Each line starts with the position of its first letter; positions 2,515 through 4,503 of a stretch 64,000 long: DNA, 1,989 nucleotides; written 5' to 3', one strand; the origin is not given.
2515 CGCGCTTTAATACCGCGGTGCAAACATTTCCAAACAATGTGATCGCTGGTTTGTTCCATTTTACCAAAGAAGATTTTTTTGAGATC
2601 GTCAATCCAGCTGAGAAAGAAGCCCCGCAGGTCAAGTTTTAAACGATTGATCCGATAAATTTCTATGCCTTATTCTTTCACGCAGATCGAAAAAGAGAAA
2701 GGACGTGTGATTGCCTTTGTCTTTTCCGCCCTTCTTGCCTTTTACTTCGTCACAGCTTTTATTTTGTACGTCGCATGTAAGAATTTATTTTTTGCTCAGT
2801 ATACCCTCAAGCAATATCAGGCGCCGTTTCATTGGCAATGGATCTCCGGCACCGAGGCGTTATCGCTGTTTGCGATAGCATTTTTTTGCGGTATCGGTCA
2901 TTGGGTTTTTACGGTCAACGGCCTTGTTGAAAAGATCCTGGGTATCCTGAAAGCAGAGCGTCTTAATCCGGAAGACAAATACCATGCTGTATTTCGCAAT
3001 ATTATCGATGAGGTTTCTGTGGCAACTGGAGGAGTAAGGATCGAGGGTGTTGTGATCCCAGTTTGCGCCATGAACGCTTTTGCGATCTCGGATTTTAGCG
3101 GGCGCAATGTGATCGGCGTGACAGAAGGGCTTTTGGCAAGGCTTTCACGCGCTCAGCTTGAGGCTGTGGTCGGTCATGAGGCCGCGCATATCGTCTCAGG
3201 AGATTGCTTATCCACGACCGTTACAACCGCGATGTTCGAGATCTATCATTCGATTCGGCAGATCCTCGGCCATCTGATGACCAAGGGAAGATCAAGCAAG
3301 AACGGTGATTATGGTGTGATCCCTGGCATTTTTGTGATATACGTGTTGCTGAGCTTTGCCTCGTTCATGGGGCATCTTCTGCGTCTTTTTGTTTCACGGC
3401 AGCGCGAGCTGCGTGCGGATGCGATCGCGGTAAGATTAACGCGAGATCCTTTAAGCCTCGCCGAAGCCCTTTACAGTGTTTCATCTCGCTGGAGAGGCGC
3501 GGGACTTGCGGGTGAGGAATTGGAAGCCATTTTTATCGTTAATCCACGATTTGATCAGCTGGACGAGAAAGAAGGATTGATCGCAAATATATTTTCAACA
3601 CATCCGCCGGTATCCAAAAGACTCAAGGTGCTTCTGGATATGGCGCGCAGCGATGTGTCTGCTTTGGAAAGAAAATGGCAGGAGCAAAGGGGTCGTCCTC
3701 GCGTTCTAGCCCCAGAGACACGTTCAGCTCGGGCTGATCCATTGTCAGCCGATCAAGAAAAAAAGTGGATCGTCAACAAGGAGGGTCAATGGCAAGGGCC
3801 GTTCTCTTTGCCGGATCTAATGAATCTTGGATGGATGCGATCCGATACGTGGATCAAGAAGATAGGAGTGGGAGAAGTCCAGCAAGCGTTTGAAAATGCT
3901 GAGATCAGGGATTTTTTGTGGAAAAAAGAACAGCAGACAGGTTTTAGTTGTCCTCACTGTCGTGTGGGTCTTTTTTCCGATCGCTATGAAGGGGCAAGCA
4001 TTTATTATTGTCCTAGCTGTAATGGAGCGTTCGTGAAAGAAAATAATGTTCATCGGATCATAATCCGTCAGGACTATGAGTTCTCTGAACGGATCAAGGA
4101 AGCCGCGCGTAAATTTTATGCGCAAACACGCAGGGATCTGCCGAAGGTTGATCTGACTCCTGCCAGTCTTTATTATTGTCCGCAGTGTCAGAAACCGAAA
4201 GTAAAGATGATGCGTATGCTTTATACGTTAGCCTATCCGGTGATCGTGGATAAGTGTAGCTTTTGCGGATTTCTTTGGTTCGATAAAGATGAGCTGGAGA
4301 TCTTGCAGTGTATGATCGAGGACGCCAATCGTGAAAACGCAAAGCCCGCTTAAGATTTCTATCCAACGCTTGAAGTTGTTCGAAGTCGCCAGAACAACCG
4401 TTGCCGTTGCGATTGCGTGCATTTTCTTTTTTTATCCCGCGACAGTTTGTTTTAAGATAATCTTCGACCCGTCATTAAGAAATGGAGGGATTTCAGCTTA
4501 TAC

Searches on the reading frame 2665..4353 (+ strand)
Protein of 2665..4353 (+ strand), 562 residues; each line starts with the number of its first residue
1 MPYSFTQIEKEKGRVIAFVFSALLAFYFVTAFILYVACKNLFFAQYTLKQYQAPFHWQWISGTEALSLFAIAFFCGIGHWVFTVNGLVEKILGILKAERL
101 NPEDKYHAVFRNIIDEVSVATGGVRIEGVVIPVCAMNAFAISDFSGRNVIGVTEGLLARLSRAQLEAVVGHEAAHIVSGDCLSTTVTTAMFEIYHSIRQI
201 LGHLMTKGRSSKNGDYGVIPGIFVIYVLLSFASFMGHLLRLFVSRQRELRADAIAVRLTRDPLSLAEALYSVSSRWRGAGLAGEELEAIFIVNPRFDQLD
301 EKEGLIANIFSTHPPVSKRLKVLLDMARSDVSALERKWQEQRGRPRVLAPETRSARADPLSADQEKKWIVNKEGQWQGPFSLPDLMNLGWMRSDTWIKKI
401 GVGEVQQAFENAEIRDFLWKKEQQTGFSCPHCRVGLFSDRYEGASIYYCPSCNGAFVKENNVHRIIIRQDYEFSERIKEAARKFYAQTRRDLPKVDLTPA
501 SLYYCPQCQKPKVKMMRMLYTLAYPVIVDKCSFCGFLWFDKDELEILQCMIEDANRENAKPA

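Call 91: search_protein_families(library=pfam, proteins=[window:2665-4353:+], max_evalue=0.00001)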
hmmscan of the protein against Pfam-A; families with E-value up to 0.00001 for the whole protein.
window:2665-4353:+ (562 aa): 2 families
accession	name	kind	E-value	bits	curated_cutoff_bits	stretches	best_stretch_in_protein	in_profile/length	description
PF01435.24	Peptidase_M48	-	4.8e-26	92.2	20.3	1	130-325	29-184/186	Peptidase family M48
PF13453.11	Zn_ribbon_TFIIB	-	3.4e-09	36.4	22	0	429-464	2-37/41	Transcription factor zinc-finger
